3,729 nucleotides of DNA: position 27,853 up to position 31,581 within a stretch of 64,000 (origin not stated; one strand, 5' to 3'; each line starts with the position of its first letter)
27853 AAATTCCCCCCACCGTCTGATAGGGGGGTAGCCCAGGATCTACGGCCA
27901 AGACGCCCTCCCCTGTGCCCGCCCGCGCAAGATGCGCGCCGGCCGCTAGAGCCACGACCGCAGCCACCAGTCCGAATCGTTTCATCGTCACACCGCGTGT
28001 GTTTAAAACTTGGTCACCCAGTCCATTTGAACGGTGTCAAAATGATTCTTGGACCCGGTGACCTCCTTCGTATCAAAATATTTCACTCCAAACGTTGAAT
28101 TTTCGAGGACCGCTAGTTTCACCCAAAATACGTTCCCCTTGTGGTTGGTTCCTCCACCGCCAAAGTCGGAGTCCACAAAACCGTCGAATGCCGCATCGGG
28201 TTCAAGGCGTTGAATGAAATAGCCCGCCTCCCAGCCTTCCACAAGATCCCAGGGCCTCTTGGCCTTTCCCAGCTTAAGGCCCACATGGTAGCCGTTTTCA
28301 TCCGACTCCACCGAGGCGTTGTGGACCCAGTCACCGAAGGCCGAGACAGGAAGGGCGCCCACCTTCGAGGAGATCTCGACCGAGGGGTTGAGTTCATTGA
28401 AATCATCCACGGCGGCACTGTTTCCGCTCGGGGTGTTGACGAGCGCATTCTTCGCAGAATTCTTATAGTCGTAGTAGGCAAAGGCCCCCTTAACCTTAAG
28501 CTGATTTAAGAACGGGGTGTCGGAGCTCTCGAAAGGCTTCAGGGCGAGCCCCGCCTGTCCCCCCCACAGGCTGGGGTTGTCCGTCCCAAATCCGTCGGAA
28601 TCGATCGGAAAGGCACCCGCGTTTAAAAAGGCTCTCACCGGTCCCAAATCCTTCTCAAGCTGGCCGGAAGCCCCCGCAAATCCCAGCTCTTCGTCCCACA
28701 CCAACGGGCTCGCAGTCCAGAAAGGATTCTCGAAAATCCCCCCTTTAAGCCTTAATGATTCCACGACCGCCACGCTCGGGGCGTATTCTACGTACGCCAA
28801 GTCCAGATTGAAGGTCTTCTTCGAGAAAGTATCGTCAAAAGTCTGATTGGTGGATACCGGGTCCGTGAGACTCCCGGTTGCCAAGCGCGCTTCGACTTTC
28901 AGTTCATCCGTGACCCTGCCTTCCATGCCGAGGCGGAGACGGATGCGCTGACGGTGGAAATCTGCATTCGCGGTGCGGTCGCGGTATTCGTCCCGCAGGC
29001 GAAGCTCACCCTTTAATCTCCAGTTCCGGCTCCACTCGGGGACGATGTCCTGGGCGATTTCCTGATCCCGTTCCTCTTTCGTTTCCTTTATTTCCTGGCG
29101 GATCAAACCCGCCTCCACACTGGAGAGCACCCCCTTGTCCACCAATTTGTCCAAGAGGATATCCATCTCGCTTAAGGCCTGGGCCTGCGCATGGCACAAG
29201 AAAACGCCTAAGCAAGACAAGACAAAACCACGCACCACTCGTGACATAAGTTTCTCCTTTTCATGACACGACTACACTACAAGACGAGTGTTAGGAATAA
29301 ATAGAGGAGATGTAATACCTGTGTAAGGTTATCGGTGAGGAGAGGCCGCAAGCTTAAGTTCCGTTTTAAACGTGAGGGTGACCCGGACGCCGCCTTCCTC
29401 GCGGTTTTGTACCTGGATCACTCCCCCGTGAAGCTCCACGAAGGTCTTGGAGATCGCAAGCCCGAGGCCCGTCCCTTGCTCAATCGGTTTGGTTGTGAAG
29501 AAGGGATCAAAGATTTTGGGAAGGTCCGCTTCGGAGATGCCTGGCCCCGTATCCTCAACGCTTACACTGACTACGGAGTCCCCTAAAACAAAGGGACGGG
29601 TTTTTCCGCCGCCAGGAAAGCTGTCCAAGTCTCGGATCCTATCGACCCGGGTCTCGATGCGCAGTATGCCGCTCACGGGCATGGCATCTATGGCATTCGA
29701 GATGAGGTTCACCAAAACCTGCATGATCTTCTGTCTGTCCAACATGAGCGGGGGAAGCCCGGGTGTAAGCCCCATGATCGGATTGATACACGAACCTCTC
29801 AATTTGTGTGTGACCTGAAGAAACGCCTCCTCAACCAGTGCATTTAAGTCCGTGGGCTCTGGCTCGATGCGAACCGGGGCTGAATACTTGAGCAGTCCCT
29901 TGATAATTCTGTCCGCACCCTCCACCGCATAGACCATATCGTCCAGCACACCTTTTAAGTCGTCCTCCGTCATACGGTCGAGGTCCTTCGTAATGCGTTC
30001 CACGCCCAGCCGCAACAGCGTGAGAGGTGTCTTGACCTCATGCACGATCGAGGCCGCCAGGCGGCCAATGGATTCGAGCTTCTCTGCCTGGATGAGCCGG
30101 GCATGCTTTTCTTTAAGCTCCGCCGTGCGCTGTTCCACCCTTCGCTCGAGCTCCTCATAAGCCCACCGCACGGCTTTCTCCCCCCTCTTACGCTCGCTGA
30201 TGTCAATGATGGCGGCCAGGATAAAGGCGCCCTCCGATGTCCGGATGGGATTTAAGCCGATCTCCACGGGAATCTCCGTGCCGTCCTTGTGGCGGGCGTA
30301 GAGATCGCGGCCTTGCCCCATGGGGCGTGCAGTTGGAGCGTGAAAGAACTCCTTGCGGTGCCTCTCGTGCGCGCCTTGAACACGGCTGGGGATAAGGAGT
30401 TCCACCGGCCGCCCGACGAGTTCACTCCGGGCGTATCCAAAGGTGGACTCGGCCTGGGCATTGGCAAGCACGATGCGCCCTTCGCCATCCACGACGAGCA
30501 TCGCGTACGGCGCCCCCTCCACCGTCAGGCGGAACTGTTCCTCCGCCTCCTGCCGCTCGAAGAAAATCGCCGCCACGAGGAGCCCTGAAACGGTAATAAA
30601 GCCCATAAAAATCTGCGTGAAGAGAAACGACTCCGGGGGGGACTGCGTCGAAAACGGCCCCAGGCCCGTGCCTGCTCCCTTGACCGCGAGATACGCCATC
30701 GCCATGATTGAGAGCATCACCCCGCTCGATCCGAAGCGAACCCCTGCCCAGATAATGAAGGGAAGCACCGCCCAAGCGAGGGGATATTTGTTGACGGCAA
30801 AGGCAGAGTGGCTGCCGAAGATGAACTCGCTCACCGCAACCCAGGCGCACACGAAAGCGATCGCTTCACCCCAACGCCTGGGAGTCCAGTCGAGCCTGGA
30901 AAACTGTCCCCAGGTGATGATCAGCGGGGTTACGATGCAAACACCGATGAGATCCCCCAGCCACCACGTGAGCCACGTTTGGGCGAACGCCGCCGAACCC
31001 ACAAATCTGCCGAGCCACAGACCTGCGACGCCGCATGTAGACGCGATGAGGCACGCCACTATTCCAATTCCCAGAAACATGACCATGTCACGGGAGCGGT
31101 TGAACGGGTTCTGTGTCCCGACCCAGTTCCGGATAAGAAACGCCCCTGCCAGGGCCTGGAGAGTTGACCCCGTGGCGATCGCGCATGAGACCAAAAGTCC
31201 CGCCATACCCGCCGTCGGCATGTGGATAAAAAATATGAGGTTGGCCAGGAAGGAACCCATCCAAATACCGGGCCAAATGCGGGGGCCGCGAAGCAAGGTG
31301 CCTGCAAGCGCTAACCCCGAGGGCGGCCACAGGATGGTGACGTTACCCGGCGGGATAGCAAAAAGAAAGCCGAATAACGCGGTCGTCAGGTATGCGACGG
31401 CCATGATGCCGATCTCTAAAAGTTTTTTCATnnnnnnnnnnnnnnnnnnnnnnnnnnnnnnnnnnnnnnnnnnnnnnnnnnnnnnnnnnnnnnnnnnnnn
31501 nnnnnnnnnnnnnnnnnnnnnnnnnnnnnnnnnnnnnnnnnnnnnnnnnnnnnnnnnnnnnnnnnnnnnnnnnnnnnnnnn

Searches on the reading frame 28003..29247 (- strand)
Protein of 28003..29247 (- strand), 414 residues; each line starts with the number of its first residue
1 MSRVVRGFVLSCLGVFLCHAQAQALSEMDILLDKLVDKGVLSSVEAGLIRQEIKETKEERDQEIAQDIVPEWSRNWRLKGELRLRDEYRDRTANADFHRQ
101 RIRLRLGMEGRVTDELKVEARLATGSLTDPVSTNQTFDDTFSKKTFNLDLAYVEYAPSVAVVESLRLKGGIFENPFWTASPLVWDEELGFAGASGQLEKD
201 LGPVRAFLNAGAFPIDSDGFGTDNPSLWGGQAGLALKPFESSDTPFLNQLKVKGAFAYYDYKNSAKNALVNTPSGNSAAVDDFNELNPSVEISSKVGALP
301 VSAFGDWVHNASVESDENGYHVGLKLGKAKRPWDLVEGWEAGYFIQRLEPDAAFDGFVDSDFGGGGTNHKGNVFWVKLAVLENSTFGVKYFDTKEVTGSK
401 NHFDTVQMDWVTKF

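Call 42: search_protein_families(library=pfam, proteins=[window:28003-29247:-], max_evalue=0.00001)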
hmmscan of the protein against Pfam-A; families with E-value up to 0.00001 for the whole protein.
window:28003-29247:- (414 aa): 1 family
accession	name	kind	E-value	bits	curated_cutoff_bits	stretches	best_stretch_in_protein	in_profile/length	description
PF16930.11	Porin_5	-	1.8e-58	198.8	22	2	93-265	155-329/535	Putative porin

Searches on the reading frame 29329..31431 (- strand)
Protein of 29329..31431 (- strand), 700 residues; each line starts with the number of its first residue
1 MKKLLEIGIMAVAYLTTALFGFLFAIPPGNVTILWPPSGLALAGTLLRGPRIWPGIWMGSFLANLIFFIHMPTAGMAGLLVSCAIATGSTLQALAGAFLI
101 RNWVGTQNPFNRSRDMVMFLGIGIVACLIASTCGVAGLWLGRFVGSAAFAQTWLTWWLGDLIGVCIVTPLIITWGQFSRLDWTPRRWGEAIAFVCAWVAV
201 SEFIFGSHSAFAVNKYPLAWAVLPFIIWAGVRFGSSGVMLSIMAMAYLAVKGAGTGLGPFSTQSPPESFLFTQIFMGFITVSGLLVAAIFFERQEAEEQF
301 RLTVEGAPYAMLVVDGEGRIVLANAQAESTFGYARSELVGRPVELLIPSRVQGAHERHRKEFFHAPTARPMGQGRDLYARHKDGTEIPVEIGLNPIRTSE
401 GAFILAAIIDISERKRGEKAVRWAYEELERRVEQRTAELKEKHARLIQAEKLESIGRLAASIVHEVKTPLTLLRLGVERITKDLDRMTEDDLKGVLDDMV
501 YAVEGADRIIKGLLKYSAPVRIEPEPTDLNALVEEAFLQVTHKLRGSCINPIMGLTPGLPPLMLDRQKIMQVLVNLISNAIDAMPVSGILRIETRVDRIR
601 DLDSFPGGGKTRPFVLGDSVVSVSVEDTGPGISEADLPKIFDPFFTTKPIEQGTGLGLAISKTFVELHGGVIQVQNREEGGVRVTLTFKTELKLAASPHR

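Call 42: search_protein_families(library=pfam, proteins=[window:29329-31431:-], max_evalue=0.00001)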
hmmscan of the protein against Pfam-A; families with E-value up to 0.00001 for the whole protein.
window:29329-31431:- (700 aa): 6 families
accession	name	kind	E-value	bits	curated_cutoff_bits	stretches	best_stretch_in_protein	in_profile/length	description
PF05231.19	MASE1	-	3.5e-39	135.1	29.8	1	10-293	5-298/299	MASE1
PF02518.31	HATPase_c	-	8.6e-24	84.6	26.4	1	565-690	2-109/111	Histidine kinase-, DNA gyrase B-, and HSP90-like ATPase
PF13426.13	PAS_9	-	3.3e-14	53.4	27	1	308-413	1-103/103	PAS domain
PF00989.32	PAS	-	4.6e-13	49.6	22.6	1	298-411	1-113/113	PAS fold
PF08448.16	PAS_4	-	2e-09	38.1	23.1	1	305-416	2-110/110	PAS fold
PF13188.13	PAS_8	-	1.3e-07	31.7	21.8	1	298-350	1-50/65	PAS domain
